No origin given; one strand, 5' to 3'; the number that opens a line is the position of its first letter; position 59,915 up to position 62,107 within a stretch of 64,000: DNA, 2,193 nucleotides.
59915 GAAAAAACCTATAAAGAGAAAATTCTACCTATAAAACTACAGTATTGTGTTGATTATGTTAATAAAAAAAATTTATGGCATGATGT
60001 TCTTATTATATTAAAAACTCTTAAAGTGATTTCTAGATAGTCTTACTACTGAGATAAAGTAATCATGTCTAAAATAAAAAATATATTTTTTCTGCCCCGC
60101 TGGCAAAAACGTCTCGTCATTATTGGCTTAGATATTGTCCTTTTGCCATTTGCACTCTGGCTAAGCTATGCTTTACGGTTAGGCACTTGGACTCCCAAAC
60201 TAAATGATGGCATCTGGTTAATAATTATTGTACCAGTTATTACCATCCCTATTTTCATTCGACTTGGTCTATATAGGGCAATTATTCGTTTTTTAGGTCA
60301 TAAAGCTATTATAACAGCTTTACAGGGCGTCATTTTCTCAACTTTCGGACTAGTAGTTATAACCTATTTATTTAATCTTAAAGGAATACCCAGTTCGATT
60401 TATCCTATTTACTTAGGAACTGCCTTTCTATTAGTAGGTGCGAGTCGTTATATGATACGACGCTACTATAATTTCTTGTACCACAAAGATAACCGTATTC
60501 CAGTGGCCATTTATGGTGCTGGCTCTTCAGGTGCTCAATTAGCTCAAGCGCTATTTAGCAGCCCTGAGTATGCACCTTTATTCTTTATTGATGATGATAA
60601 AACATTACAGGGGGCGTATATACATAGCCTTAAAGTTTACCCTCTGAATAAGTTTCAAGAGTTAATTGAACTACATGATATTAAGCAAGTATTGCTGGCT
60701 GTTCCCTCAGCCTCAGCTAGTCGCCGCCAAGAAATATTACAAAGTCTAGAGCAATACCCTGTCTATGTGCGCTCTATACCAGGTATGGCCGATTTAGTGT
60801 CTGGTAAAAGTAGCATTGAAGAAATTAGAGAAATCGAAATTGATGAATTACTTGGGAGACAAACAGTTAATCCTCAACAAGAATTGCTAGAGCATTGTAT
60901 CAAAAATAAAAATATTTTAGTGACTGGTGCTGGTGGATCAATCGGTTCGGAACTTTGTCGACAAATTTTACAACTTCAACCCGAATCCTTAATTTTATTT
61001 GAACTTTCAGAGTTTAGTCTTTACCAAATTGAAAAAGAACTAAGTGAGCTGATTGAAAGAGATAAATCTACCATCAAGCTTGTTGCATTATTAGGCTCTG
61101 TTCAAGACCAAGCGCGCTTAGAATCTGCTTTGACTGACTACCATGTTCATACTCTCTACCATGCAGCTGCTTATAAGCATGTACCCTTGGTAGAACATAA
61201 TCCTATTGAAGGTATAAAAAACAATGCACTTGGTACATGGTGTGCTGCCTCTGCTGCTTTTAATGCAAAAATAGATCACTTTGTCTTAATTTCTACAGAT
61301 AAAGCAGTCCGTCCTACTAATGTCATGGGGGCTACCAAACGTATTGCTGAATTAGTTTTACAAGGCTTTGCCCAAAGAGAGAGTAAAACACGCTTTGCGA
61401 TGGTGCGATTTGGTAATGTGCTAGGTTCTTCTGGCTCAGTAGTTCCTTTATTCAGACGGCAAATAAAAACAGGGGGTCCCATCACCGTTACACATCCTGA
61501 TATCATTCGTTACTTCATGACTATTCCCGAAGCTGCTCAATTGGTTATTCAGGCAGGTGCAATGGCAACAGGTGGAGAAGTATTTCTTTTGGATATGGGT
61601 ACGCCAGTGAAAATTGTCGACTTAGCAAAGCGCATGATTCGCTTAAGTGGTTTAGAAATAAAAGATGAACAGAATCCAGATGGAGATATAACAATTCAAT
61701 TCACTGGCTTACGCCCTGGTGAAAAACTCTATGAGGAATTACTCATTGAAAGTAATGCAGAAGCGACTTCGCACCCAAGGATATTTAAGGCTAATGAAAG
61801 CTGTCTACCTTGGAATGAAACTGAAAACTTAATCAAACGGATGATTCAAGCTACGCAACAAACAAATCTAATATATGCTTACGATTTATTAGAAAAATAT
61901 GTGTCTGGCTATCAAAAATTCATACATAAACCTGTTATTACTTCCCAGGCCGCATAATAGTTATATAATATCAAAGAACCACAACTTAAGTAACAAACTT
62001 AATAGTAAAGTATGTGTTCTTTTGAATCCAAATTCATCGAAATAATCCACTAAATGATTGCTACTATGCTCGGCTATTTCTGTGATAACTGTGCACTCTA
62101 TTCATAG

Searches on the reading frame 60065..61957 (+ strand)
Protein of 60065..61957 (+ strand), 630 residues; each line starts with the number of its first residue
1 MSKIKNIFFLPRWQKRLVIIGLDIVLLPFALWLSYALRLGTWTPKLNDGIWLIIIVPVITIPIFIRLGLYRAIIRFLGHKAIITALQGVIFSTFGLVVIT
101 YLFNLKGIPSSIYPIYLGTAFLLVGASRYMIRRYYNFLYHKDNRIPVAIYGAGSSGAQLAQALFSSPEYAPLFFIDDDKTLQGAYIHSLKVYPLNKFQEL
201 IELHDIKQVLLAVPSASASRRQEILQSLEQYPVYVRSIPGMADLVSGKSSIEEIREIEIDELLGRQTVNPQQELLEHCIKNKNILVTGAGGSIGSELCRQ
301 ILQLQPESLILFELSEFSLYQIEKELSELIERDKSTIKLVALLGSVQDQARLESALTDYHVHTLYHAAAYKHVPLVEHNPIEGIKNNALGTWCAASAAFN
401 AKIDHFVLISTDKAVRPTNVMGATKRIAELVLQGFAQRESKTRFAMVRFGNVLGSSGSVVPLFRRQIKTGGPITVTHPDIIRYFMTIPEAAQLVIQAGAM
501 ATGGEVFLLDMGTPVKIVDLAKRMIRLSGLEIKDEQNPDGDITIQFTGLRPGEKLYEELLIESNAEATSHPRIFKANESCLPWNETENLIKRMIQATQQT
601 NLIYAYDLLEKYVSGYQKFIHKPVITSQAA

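Call 27: search_protein_families(library=pfam, proteins=[window:60065-61957:+], max_evalue=0.001)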
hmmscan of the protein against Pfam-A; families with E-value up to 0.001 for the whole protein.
window:60065-61957:+ (630 aa): 6 families
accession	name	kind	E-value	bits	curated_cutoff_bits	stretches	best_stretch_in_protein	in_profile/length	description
PF02719.21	Polysacc_synt_2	-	1.1e-124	415.8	20.2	1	284-577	1-292/293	Polysaccharide biosynthesis protein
PF01370.27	Epimerase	-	1.2e-18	67.9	20.9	1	284-498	1-225/240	NAD dependent epimerase/dehydratase family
PF16363.11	GDP_Man_Dehyd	-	1.7e-11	44.7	27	1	285-412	1-130/332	GDP-mannose 4,6 dehydratase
PF04321.23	RmlD_sub_bind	-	1.5e-08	34.5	27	1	283-475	2-175/287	RmlD substrate binding domain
PF13727.12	CoA_binding_3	-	8.1e-07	29.7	25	1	83-239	19-175/175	CoA-binding domain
PF01073.25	3Beta_HSD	-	1.8e-06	27.6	22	1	285-417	1-122/280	3-beta hydroxysteroid dehydrogenase/isomerase family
